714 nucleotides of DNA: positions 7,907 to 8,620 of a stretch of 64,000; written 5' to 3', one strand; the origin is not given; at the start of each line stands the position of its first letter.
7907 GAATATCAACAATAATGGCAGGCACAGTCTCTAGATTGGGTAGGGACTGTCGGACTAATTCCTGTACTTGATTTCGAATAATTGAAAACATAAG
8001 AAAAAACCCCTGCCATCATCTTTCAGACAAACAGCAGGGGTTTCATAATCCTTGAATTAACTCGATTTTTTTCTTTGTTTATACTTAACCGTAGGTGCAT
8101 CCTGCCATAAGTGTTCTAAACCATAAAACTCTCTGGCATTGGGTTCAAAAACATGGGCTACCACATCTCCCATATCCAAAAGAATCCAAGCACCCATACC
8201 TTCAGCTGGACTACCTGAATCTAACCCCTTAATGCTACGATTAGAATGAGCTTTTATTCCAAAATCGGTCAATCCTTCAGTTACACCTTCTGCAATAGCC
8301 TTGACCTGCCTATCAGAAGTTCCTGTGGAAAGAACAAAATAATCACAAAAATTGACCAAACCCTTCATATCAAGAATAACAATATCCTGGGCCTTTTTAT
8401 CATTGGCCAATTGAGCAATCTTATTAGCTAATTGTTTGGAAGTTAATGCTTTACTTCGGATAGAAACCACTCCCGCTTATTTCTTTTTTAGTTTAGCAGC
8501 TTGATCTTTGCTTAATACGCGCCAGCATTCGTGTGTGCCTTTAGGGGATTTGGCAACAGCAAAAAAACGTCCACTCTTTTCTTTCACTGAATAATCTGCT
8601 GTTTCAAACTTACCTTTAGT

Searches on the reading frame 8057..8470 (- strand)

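Call 51: search_protein_families(library=pfam, proteins=[window:8057-8470:-], max_evalue=0.001)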
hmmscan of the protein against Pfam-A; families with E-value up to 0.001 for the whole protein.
window:8057-8470:- (137 aa): 1 family
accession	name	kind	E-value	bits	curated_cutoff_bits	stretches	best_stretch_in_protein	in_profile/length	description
PF02410.21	RsfS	-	3e-28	98.4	21.6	1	17-122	2-98/98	Ribosomal silencing factor during starvation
